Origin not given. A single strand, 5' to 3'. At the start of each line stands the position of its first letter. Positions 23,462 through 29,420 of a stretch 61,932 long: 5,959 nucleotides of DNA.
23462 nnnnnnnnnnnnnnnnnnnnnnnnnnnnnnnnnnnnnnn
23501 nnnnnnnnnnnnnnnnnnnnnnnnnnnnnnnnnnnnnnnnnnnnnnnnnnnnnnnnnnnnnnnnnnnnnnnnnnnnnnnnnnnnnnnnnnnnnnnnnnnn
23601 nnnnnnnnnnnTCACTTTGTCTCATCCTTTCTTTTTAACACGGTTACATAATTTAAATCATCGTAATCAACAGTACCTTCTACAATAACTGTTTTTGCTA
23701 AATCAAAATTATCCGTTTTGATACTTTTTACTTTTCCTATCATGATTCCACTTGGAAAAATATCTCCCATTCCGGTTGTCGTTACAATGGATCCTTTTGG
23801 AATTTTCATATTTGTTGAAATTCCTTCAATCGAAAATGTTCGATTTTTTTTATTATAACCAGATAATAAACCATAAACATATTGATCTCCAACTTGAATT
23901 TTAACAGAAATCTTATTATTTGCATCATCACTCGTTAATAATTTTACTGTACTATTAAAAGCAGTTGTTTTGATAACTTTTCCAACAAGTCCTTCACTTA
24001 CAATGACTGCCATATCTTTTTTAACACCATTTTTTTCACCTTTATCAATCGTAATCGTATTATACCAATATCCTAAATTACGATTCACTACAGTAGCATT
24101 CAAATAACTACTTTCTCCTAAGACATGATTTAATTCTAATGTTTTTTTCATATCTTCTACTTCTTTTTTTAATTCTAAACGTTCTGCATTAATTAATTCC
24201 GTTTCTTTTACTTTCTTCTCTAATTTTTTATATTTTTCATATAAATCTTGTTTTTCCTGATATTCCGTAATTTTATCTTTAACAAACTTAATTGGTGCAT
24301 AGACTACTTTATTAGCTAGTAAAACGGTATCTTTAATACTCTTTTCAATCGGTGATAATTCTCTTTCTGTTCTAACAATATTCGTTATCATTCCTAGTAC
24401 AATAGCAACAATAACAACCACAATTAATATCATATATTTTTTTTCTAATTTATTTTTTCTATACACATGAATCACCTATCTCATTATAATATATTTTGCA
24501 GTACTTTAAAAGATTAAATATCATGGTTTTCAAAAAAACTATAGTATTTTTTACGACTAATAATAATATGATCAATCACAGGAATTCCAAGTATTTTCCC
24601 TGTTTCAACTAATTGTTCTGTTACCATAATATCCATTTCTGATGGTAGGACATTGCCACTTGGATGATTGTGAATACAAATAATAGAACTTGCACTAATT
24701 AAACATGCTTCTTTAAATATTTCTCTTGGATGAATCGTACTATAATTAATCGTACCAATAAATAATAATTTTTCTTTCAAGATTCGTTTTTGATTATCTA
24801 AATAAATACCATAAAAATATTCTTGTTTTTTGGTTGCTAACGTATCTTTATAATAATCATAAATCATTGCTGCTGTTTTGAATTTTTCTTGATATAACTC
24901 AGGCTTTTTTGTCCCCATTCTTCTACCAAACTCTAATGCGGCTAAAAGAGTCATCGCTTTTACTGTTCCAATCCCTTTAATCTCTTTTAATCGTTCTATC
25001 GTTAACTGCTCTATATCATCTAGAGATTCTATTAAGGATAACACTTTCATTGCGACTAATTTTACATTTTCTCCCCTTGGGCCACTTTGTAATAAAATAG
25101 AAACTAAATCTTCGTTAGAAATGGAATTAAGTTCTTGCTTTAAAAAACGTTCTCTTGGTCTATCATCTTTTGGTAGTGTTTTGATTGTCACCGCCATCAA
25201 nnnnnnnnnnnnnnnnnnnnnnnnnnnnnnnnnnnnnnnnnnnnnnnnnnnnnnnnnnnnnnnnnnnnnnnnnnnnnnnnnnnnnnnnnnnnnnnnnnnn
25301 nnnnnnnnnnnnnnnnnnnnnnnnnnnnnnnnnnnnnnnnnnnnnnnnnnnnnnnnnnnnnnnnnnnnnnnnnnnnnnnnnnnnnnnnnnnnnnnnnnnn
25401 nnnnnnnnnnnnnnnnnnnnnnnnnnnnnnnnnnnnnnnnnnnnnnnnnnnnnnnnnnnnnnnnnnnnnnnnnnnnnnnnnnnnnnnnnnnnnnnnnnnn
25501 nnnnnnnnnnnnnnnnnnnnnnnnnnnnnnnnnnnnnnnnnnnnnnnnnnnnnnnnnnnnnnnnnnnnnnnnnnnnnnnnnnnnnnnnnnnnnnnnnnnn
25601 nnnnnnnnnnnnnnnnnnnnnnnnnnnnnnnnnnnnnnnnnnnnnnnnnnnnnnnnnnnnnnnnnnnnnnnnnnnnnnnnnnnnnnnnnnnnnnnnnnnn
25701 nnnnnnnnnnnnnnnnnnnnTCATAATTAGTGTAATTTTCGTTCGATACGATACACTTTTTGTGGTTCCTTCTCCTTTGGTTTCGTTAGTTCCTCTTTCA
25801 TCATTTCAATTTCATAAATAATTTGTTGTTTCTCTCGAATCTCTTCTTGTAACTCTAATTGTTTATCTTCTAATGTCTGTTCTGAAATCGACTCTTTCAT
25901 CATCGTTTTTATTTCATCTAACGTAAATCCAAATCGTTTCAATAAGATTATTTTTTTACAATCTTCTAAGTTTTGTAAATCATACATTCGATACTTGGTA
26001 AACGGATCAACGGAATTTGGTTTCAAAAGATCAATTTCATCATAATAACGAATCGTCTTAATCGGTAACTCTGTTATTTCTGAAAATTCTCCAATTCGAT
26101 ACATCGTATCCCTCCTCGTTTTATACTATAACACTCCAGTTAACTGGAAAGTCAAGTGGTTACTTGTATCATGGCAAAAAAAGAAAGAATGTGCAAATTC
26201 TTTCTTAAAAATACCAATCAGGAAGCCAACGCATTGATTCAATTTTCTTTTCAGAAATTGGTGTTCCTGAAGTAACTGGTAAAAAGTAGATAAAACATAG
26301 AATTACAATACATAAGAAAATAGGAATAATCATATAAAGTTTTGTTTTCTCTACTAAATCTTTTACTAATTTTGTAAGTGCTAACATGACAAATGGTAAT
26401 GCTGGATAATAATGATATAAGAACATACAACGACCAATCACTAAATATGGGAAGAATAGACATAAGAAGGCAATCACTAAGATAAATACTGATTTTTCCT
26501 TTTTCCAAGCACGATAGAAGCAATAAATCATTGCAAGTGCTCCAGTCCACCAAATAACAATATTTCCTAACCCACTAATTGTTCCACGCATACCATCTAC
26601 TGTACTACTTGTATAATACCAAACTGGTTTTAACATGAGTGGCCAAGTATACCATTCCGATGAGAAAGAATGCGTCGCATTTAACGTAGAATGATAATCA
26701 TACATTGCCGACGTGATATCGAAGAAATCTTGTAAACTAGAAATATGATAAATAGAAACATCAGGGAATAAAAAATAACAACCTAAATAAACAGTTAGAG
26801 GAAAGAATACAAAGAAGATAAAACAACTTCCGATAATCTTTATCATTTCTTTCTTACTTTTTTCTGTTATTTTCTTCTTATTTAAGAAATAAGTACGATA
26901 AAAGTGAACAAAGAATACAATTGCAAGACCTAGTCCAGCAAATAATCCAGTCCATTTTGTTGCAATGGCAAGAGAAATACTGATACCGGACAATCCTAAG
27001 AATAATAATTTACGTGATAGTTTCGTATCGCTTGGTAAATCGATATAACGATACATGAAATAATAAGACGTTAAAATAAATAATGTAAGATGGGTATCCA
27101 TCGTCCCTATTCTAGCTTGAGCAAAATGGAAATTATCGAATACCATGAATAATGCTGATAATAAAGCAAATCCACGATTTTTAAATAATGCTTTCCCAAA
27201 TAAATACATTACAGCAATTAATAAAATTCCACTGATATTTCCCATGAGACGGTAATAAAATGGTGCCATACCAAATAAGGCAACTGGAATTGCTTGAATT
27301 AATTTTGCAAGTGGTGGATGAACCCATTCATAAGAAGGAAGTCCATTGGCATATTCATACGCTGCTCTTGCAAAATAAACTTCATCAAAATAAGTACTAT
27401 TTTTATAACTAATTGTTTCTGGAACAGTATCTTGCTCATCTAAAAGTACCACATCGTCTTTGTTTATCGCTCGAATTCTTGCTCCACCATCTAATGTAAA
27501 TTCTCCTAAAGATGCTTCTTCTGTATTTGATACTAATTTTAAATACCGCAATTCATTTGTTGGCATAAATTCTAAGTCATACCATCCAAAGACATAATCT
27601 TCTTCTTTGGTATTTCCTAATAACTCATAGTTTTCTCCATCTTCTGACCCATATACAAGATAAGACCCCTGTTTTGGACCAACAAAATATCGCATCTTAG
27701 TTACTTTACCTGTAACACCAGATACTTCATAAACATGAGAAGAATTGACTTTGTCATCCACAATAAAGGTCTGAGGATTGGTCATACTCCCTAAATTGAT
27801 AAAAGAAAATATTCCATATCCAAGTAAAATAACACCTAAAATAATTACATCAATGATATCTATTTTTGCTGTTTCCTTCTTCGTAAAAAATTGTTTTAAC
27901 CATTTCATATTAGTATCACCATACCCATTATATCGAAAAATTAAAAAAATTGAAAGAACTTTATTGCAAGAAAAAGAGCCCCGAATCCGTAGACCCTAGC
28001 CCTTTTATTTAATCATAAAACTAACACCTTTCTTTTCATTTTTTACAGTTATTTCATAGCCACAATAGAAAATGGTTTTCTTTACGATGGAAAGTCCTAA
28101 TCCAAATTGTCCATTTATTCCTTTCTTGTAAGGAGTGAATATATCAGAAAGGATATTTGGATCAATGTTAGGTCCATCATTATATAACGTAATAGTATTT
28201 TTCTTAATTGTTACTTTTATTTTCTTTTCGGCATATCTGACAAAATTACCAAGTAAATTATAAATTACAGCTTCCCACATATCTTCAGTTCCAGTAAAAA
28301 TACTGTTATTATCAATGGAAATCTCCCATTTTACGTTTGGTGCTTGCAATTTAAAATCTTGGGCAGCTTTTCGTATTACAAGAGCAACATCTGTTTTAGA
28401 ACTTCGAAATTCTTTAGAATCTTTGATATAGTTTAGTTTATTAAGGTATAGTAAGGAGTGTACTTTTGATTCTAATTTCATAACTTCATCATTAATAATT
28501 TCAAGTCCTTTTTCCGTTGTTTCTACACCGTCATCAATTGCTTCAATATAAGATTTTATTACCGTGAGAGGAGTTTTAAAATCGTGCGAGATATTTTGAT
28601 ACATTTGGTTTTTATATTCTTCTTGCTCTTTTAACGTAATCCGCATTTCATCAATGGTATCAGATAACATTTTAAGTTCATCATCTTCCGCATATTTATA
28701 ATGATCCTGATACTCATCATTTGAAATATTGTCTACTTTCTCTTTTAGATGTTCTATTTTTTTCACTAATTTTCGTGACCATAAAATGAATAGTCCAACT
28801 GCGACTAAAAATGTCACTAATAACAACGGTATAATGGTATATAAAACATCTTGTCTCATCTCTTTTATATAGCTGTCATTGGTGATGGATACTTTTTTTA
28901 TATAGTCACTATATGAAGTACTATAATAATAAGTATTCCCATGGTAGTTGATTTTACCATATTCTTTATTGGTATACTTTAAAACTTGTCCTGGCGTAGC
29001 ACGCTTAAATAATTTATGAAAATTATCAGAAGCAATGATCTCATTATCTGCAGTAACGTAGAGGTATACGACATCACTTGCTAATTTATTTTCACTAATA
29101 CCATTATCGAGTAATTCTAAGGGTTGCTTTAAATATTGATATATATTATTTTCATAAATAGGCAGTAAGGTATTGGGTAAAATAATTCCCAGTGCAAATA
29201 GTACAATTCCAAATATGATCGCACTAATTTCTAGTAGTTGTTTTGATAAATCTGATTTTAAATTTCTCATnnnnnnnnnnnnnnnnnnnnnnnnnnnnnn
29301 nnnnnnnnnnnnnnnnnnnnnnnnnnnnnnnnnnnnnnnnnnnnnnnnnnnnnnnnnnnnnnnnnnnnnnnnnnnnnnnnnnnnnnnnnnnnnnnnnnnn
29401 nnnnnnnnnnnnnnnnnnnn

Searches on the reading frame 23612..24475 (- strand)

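Call 65: search_protein_families(library=pfam, proteins=[window:23612-24475:-], max_evalue=0.00001)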
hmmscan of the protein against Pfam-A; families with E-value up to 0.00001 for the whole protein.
window:23612-24475:- (287 aa): 1 family
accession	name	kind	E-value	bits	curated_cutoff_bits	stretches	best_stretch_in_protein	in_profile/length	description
PF04085.20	MreC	-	6.1e-38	130.3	28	1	129-281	1-147/147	Rod shape-determining protein MreC, barrel core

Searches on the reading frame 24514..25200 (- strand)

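Call 65: search_protein_families(library=pfam, proteins=[window:24514-25200:-], max_evalue=0.00001)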
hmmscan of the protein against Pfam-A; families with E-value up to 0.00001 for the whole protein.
window:24514-25200:- (228 aa): 2 families
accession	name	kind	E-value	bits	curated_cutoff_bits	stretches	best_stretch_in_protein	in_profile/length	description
PF04002.20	RadC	-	2.3e-41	141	22.1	1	108-225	2-119/121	RadC-like JAB domain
PF20582.4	UPF0758_N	-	1.6e-19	70.1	27.1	1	6-83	1-77/77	UPF0758 N-terminal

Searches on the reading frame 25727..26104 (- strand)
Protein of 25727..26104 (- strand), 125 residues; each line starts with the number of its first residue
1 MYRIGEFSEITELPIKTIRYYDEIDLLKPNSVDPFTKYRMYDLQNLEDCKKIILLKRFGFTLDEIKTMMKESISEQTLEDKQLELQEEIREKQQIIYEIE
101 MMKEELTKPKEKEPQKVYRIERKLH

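Call 65: search_protein_families(library=pfam, proteins=[window:25727-26104:-], max_evalue=0.00001)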
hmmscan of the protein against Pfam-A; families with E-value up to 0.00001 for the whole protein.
window:25727-26104:- (125 aa): 2 families
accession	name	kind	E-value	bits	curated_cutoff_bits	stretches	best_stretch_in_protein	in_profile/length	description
PF13411.12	MerR_1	-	4.9e-15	55.8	21.6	1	2-71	1-68/69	MerR HTH family regulatory protein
PF00376.29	MerR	-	1.2e-09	38.2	28.2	1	3-41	1-38/38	MerR family regulatory protein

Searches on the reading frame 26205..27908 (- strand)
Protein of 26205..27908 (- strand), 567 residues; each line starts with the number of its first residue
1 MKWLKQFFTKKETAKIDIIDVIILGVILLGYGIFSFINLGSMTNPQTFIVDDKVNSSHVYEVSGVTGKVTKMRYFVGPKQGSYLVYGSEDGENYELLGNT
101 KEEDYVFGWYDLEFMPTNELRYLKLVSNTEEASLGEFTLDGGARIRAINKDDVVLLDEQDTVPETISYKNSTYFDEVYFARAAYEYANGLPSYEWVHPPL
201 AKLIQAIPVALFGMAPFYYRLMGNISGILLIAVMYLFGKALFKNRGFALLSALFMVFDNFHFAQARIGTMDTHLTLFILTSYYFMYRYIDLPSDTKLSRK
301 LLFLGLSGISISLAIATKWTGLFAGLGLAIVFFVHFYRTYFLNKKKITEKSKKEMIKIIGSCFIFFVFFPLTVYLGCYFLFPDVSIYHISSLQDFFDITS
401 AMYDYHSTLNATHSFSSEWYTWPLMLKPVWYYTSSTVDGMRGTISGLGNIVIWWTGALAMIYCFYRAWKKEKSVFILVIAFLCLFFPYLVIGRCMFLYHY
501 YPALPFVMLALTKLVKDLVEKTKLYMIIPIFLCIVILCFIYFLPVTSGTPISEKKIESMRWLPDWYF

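Call 65: search_protein_families(library=pfam, proteins=[window:26205-27908:-], max_evalue=0.00001)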
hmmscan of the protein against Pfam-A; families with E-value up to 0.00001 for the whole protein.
window:26205-27908:- (567 aa): 3 families
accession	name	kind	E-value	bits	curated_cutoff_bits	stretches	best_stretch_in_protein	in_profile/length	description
PF16192.10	PMT_4TMC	-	7.5e-29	101.1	32.4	1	392-565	2-202/202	C-terminal four TMM region of protein-O-mannosyltransferase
PF02366.24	PMT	-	2.3e-22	80.2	22.7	1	215-379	81-238/245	Dolichyl-phosphate-mannose-protein mannosyltransferase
PF13231.12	PMT_2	-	1.6e-11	45.1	26.1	1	197-347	2-134/160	Dolichyl-phosphate-mannose-protein mannosyltransferase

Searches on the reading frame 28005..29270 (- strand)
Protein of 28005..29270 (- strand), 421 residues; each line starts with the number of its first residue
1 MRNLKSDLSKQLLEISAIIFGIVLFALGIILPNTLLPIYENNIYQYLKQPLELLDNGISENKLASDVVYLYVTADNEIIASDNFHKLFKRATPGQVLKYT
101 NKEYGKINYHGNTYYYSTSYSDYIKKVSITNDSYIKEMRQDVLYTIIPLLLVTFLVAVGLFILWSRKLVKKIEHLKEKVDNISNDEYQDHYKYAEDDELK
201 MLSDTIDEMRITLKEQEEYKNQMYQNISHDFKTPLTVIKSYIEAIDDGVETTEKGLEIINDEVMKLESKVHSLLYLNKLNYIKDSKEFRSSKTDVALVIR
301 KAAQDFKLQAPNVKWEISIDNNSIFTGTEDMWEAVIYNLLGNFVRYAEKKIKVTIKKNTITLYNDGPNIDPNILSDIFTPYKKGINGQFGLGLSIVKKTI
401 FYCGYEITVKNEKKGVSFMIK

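Call 65: search_protein_families(library=pfam, proteins=[window:28005-29270:-], max_evalue=0.00001)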
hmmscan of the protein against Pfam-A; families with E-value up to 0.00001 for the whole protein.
window:28005-29270:- (421 aa): 2 families
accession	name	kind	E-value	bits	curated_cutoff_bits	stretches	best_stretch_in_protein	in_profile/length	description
PF02518.31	HATPase_c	-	4.2e-13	50.1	26.4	1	330-420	4-105/111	Histidine kinase-, DNA gyrase B-, and HSP90-like ATPase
PF00512.31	HisKA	-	1.1e-10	41.8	26.9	1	220-279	2-63/66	His Kinase A (phospho-acceptor) domain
